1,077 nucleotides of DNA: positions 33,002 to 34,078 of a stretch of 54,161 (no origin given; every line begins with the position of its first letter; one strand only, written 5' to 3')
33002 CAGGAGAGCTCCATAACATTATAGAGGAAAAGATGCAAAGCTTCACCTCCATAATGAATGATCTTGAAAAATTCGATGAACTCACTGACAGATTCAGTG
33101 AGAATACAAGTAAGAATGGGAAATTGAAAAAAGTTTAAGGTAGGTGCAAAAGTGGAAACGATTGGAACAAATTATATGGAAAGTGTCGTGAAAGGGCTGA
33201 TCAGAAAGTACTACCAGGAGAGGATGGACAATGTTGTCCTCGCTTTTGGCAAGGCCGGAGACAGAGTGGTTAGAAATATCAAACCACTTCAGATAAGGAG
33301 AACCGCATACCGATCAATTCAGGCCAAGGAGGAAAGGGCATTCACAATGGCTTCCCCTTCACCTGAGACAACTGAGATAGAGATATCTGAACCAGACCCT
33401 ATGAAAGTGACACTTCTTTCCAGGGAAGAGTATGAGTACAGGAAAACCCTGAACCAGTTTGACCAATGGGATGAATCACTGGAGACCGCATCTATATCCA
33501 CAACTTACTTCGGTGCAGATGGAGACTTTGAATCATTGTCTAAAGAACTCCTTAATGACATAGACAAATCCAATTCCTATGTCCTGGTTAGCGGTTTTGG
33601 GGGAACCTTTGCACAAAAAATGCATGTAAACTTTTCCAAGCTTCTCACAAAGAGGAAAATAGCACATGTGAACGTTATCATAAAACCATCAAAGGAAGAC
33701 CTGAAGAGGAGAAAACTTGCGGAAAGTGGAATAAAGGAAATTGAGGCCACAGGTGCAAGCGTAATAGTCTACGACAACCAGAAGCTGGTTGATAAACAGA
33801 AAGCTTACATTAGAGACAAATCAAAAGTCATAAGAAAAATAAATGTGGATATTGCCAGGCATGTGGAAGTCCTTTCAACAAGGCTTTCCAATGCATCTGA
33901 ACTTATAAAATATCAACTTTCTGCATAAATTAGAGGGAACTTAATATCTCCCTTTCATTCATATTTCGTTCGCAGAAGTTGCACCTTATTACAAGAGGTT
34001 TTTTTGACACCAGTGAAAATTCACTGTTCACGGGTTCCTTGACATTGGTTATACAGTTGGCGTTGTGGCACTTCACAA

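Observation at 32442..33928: RHH gene followed by a truncated FtsZ/tubulin-like gene with degenerate GTP-binding loops (a cdrS-ftsZ2-like locus gone rogue?)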

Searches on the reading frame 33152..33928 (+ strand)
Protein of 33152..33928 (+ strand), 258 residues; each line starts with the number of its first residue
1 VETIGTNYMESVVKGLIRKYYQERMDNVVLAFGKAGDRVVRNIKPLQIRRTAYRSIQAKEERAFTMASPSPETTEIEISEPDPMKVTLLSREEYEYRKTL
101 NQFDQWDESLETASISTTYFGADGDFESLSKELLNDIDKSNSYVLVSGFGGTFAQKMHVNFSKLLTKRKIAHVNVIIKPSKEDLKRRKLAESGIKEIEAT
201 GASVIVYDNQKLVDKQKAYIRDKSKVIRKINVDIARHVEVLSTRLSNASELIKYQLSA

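Call 3: search_protein_families(library=pfam, proteins=[window:33152-33928:+], max_evalue=10)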
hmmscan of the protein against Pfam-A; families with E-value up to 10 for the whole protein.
window:33152-33928:+ (258 aa): 2 families
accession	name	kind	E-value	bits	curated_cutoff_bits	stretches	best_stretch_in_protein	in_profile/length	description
PF00091.31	Tubulin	-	7.4e-06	26.8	33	1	128-214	94-187/190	Tubulin/FtsZ family, GTPase domain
PF18525.6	Cas9_C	-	0.15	12.8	25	1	163-251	21-101/108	Cas9 C-terminal domain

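Call 4: search_protein_families(library=ncbifam, proteins=[window:33152-33928:+], max_evalue=10)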
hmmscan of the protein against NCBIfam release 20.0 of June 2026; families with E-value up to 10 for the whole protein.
window:33152-33928:+ (258 aa): 1 family
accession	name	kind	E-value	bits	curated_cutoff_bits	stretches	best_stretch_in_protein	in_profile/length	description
TIGR00065.1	ftsZ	equivalog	4e-07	29.7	295.2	1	135-238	97-199/353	cell division protein FtsZ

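Call 5: search_solved_structures(query=window:33152-33928:+, max_evalue=10, show_alignments=3)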
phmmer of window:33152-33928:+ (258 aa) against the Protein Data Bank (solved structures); distinct sequences matched with E-value up to 10: 17.
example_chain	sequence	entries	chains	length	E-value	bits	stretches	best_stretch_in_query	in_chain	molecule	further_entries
22hq_A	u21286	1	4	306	0.15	14.8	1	138-214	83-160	Cell division protein FtsZ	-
22hr_A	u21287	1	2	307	0.15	14.8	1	138-214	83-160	Cell division protein FtsZ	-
5mn4_A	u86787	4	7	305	0.73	12.5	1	130-214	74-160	Cell division protein FtsZ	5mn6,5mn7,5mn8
9v7v_A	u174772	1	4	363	1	12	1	132-214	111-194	Cell division protein FtsZ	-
5xdv_A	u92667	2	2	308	1.2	11.8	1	130-214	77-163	Cell division protein FtsZ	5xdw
6yd1_A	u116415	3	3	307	1.3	11.7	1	130-214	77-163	Cell division protein FtsZ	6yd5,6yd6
6rvm_A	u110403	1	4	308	1.3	11.7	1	130-214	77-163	Cell division protein FtsZ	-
3vo9_A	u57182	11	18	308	1.3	11.7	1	130-214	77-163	Cell division protein FtsZ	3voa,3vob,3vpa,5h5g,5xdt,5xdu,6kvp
6rvn_A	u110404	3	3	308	1.3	11.7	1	130-214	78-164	Cell division protein FtsZ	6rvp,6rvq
5h5h_A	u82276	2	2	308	1.3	11.7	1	130-214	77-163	Cell division protein FtsZ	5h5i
7ojd_A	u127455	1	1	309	1.3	11.7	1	130-214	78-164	Cell division protein FtsZ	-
7ojz_A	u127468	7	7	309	1.3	11.7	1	130-214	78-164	Cell division protein FtsZ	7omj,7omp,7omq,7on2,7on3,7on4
7ojc_A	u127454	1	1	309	1.3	11.7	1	130-214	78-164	Cell division protein FtsZ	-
5mn5_A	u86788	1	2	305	1.3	11.7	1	130-214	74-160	Cell division protein FtsZ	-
7oja_A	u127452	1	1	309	1.3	11.7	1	130-214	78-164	Cell division protein FtsZ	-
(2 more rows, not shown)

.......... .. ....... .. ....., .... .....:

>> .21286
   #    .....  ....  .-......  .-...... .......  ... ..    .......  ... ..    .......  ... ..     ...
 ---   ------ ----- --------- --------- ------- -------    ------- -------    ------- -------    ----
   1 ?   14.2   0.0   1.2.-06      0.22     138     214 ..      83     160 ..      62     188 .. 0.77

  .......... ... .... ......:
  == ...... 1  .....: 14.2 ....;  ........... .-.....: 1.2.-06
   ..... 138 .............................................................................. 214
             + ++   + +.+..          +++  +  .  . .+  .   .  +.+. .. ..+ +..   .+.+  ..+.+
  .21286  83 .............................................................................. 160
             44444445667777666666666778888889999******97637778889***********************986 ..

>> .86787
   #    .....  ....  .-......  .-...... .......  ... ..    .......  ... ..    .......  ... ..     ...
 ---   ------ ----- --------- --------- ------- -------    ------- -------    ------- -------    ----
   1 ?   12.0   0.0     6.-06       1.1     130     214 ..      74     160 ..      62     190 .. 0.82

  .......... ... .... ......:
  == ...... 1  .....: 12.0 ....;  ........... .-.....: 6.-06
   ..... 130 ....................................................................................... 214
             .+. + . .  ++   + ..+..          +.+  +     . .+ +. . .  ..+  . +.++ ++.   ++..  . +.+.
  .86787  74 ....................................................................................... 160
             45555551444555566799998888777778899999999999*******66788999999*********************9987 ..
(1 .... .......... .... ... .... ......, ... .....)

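Call 6: find_homologous_proteins(query=window:33152-33928:+, max_evalue=0.001)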
Query window:33152-33928:+ (258 aa): 28 proteins with E <= 0.001 among 592 candidates.
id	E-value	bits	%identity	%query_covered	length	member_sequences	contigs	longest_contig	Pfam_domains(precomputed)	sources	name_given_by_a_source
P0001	3.0e-160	549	100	100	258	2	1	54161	PF00091.32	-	-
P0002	1.7e-155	533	97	100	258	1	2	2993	-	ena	-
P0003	3.1e-155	532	97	100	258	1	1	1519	-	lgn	-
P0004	5.9e-140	482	84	100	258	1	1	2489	PF00091.32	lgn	-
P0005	4.9e-138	476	84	100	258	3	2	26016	PF00091.32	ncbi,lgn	-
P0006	6.9e-135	466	81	100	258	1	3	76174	PF00091.32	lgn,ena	-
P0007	4.3e-132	457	81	100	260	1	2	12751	PF00091.32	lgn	-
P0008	8.0e-131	452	81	100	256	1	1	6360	-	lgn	-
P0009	1.5e-129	448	77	100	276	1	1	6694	PF00091.32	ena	-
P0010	1.0e-128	446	78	100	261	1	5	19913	PF00091.32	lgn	-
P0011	1.0e-124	432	75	100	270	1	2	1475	PF00091.32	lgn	-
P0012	1.3e-124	432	74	100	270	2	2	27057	PF00091.32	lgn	-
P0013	1.2e-121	422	73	100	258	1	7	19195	PF00091.32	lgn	-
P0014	2.7e-121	421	73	100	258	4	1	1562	PF00091.32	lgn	-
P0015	2.8e-121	421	73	100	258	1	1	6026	PF00091.32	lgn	-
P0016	3.1e-121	421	72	100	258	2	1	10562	PF00091.32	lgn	-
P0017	5.4e-121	420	74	100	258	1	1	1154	PF00091.32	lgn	-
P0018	5.5e-120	417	72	100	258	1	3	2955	PF00091.32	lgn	-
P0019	1.6e-119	415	70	100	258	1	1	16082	PF00091.32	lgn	-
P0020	5.0e-119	414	72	100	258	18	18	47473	PF00091.32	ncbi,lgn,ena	-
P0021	8.2e-119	413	72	100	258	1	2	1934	PF00091.32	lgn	-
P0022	1.5e-117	409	75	97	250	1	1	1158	PF00091.32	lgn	-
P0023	7.3e-117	407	71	100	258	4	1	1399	PF00091.32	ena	-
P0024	3.8e-99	349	62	100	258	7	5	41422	-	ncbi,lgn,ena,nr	ncbi:MAG: hypothetical protein M1393_06135 [Candidatus Thermoplasmatota archaeon]|nr:hypothetical pr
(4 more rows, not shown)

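Call 12: search_solved_structures(query=A1, max_evalue=10, show_alignments=2)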
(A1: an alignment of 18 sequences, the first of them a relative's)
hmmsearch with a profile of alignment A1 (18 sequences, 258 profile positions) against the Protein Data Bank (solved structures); distinct sequences matched with E-value up to 10: 38.
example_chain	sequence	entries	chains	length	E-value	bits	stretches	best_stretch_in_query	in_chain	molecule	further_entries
9v7v_A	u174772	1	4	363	0.0066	19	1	130-218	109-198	Cell division protein FtsZ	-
22hq_A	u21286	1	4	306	0.0068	18.9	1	129-218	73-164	Cell division protein FtsZ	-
22hr_A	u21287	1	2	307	0.0069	18.9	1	129-218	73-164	Cell division protein FtsZ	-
5mn4_A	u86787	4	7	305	0.043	16.3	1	128-216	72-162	Cell division protein FtsZ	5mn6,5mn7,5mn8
1ofu_A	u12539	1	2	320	0.064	15.7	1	131-213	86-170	CELL DIVISION PROTEIN FTSZ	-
2vaw_A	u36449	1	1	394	0.092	15.2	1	131-213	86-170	CELL DIVISION PROTEIN FTSZ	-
5xdv_A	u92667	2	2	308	0.095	15.2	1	128-216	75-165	Cell division protein FtsZ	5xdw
7ojd_A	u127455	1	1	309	0.099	15.1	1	128-216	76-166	Cell division protein FtsZ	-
6yd1_A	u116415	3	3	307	0.1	15.1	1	128-216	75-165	Cell division protein FtsZ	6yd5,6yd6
7oja_A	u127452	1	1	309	0.1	15.1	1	128-216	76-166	Cell division protein FtsZ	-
5mn5_A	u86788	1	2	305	0.1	15.1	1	128-216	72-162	Cell division protein FtsZ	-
6rvm_A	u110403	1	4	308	0.1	15.1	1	128-216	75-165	Cell division protein FtsZ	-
3vo9_A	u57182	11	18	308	0.1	15.1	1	128-216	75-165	Cell division protein FtsZ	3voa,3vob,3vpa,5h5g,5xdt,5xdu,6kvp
6rvn_A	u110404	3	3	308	0.1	15.1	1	128-216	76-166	Cell division protein FtsZ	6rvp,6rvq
5h5h_A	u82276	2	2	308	0.1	15.1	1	128-216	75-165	Cell division protein FtsZ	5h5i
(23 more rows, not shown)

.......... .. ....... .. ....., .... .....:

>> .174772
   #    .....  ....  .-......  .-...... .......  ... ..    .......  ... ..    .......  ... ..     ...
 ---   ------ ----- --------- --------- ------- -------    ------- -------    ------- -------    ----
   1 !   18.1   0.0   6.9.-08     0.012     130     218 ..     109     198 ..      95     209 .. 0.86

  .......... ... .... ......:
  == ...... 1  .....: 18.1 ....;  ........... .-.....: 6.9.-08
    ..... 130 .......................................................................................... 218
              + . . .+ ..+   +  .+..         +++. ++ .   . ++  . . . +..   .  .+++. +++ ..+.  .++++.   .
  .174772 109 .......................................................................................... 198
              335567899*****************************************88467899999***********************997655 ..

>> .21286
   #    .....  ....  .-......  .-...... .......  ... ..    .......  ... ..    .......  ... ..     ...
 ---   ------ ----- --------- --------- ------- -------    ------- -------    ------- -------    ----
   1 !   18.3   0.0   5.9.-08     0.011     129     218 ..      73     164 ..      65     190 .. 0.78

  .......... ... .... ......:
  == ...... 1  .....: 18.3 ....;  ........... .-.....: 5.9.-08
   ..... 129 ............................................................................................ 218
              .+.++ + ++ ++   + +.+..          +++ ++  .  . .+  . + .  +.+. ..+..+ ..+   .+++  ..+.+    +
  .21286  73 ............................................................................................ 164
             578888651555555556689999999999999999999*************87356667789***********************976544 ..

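Call 13: find_encoding_contigs(protein=P0024, flank=6000, max_places=3)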
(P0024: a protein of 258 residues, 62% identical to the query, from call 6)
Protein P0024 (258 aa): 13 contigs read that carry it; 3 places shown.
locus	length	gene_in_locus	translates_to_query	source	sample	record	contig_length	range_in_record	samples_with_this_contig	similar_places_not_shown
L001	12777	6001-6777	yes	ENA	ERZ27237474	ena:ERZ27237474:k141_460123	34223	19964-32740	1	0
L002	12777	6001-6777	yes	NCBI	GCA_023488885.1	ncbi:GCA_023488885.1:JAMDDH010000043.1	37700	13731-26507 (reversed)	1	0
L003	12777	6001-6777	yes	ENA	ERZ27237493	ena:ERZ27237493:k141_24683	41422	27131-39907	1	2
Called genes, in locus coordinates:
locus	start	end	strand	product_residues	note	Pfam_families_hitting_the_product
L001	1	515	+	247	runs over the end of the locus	PF01207:Dus (faint), PF01884:PcrB, PF00977:His_biosynth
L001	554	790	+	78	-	PF02700:PurS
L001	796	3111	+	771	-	PF18072:FGAR-AT_linker, PF00586:AIRS, PF02769:AIRS_C, PF00586:AIRS, PF02769:AIRS_C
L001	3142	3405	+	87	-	-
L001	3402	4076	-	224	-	PF01047:MarR (weak), PF01982:CTP-dep_RFKase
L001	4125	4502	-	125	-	PF18477:PIN_9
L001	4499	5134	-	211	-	PF01873:eIF-5_eIF-2B, PF01938:TRAM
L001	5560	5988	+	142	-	-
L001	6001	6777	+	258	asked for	-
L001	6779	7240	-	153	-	PF01948:PyrI, PF02748:PyrI_C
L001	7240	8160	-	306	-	PF02729:OTCace_N, PF00185:OTCace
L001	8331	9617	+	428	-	PF00368:HMG-CoA_red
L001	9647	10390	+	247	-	PF07719:TPR_2 (faint), PF13424:TPR_12 (weak), PF13374:TPR_10 (faint)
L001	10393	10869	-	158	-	PF09999:DUF2240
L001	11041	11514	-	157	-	PF00578:AhpC-TSA, PF08534:Redoxin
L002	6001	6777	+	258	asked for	-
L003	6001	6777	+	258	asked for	-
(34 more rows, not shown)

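Call 14: find_encoding_contigs(protein=P0020, flank=6000, max_places=3)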
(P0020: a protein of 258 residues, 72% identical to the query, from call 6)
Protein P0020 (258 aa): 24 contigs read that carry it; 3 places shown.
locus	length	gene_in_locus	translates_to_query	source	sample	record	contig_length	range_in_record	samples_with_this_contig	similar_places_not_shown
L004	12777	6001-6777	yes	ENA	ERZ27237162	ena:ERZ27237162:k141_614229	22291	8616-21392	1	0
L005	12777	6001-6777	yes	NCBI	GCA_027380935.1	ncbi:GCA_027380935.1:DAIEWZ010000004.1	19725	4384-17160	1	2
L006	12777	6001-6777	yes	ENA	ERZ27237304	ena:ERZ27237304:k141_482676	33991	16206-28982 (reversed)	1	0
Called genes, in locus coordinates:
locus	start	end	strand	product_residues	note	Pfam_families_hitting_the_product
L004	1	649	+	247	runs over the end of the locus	PF01884:PcrB, PF00977:His_biosynth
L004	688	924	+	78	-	PF02700:PurS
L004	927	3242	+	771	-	PF18072:FGAR-AT_linker, PF00586:AIRS, PF02769:AIRS_C, PF00586:AIRS, PF02769:AIRS_C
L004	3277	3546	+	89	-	-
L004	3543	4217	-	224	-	PF01982:CTP-dep_RFKase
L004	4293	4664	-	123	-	PF13638:PIN_4 (faint), PF18477:PIN_9, PF04900:Fcf1 (weak)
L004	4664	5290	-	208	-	PF01873:eIF-5_eIF-2B, PF01938:TRAM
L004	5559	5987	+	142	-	-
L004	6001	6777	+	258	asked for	PF00091:Tubulin (weak)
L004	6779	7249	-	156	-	PF01948:PyrI, PF02748:PyrI_C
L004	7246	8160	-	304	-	PF02729:OTCace_N, PF00185:OTCace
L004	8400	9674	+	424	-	PF00368:HMG-CoA_red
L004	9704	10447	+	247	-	PF13374:TPR_10 (faint), PF13424:TPR_12 (weak)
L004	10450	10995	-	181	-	PF09999:DUF2240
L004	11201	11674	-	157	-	PF00578:AhpC-TSA, PF08534:Redoxin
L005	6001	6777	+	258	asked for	PF00091:Tubulin (weak)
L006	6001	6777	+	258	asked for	PF00091:Tubulin (weak)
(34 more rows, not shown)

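Call 20: predict_structure(alignment_id=A1)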
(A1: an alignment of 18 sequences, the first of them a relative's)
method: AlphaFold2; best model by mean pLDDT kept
length: 258 residues; sequences in the alignment: 18
mean_pLDDT: 73.3   pTM: 0.68
mean pLDDT of the five models: 73.3, 70.5, 67.3, 58.6, 47.5
residues with pLDDT >= 90: 42; 70-90: 137; 50-70: 38; < 50: 41
segments of 3 or more residues with pLDDT < 50: 61-88, 101-111
pLDDT, mean of each block of 10 residues (from residue 1): 59 71 75 86 68 82 38 37 45 59 40 69 82 82 88 90 90 91 87 92 88 76 77 84 80 72
secondary structure, 60 per line:
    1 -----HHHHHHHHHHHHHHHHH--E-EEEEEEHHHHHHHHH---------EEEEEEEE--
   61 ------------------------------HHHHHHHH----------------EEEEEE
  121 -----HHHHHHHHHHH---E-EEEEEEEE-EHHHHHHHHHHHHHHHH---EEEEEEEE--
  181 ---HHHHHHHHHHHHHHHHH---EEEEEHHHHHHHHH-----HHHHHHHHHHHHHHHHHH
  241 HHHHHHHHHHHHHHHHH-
elements in order: H6-22 E27-32 H33-41 E51-58 H91-98 E115-120 H126-136 E142-149 H152-167 E171-178 H184-200 E204-208 H209-217 H223-257

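Call 22: search_protein_representatives(alignment_id=A1)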
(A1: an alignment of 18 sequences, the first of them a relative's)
Query: 18 sequences, 258 profile positions. Proteins with E-value up to 0.001 (for the whole library): 34; up to 1e-10: 18; up to 1e-30: 11. The best 34 are listed.
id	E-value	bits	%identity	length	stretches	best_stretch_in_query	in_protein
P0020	2.6e-141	485.7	-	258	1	1-258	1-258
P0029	1.9e-75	269.8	-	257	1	1-258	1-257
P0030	8.1e-66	238.3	-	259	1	1-257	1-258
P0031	4.1e-58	213.0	-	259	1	1-257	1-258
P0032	1.5e-53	198.1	-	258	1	8-257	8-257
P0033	3.0e-52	193.8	-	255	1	1-256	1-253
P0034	1.2e-41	159.1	-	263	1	8-253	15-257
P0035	2.1e-37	145.1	-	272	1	7-253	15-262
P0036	2.1e-35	138.6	-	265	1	7-256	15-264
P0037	1.0e-33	133.1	-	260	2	128-250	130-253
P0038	1.9e-32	128.9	-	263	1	5-249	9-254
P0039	1.1e-22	96.9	-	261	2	125-254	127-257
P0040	9.2e-22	93.9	-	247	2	114-256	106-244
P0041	2.0e-21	92.8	-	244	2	141-256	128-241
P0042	2.7e-19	85.8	-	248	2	137-256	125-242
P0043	2.8e-18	82.5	-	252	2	125-210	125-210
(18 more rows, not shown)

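Call 24: fold_search(model_id=the predicted structure, library=pdb)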
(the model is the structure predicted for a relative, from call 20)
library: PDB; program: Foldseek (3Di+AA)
matches with E <= 10: 1693; with E <= 0.001: 111
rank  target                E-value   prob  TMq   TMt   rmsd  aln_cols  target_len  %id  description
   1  1w5e_B                7.1e-07  1.00  0.48  0.39   6.3       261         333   16  FtsZ W319Y mutant, P1 (M. jannaschii) (released 2004-12-01)
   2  6ym9_A                2.4e-06  1.00  0.50  0.42   8.9       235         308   14  Mycobacterium tuberculosis FtsZ in complex with GTP-gamma-S (released 2021-04-21)
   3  6ym1_A                2.9e-06  1.00  0.49  0.43   8.8       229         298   15  Mycobacterium tuberculosis FtsZ in complex with GDP (released 2021-04-14)
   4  1rlu_A                3.4e-06  1.00  0.49  0.42  10.4       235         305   14  Mycobacterium tuberculosis FtsZ in complex with GTP-gamma-S (released 2004-08-31)
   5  2vaw                  6.3e-06  1.00  0.48  0.41   8.9       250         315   13  FtsZ Pseudomonas aeruginosa GDP (released 2007-09-11)
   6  1w5f_A                6.3e-06  1.00  0.47  0.39  10.1       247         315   16  FtsZ, T7 mutated, domain swapped (T. maritima) (released 2004-12-01)
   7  1rq2_A                6.7e-06  1.00  0.49  0.42  10.1       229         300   15  MYCOBACTERIUM TUBERCULOSIS FTSZ IN COMPLEX WITH CITRATE (released 2004-08-31)
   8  5v68_F                6.7e-06  1.00  0.43  0.38   8.9       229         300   14  Crystal structure of cell division protein FtsZ from Mycobacterium tuberculosis bounded via the T9 loop (released 2017-03-29)
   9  6y1v_B                7.1e-06  1.00  0.51  0.45   8.3       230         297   16  Mycobacterium tuberculosis FtsZ-GTP-gamma-S in complex with 4-hydroxycoumarin (released 2021-06-09)
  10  7ojd                  8.6e-06  1.00  0.53  0.45   7.8       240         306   14  SaFtsZ(D46A) complexed with GDP (released 2022-03-02)
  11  5zue                  8.6e-06  1.00  0.48  0.41   7.5       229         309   14  GTP-bound, double-stranded, curved FtsZ protofilament structure (released 2018-07-04)
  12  6y1v_A                8.6e-06  1.00  0.49  0.43   8.8       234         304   15  Mycobacterium tuberculosis FtsZ-GTP-gamma-S in complex with 4-hydroxycoumarin (released 2021-06-09)
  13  5xdv                  9.7e-06  1.00  0.53  0.45   7.8       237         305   14  Staphylococcus aureus FtsZ 12-316 G196S complexed with TXA6101 (released 2017-08-02)
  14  7oja                  9.7e-06  1.00  0.53  0.45   8.0       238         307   14  SaFtsZ(D210N) complexed with GDP (released 2022-03-02)
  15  4e6e                  9.7e-06  1.00  0.48  0.41   8.7       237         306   13  Crystal structure of a putative cell division protein FtsZ (Tfu_1113) from Thermobifida fusca YX-ER1 at 2.22 A resolutio (released 2012-06-06)
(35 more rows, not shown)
